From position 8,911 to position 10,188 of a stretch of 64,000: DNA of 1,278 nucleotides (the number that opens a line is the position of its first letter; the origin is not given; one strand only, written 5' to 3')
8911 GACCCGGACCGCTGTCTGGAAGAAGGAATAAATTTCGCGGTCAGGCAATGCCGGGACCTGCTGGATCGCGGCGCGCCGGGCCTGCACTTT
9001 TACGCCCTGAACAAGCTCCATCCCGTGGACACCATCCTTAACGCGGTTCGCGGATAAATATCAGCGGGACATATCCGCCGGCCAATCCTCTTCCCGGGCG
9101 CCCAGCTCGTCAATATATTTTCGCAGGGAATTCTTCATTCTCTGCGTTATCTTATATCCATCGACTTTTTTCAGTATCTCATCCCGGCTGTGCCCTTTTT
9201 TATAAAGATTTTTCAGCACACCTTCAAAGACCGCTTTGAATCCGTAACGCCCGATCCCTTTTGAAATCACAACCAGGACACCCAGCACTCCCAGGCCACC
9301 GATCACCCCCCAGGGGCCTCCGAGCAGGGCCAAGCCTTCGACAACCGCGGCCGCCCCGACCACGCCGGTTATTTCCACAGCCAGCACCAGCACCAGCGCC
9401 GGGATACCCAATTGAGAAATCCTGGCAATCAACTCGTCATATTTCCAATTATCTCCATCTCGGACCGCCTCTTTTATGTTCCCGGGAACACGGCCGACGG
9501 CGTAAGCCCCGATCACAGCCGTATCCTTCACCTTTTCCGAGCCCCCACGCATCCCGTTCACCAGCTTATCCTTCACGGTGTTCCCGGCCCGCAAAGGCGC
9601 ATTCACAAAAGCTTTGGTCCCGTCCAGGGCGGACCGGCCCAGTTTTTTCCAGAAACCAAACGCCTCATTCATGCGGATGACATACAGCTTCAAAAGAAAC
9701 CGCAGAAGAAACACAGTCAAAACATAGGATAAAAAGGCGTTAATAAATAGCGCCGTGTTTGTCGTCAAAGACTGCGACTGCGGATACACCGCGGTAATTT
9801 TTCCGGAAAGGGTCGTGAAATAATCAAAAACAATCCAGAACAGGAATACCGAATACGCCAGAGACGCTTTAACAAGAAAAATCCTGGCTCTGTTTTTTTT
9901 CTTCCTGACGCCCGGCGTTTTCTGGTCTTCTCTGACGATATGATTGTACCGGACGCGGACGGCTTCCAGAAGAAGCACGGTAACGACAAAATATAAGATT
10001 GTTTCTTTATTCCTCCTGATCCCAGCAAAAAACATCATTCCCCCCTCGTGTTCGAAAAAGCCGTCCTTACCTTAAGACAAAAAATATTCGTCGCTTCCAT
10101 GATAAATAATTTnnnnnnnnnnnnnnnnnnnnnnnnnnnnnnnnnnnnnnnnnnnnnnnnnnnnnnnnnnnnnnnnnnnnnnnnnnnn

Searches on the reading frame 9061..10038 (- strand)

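Call 37: search_protein_families(library=pfam, proteins=[window:9061-10038:-], max_evalue=0.00001)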
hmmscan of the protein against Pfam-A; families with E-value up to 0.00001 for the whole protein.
window:9061-10038:- (325 aa): 0 families

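Call 66: search_protein_families(library=pfam, proteins=[window:9061-10038:-], max_evalue=1)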
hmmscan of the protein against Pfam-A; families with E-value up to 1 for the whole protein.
window:9061-10038:- (325 aa): 1 family
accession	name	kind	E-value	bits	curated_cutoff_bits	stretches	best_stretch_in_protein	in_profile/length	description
PF17267.7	DUF5333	-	0.17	12.6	27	1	272-318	41-87/110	Family of unknown function (DUF5333)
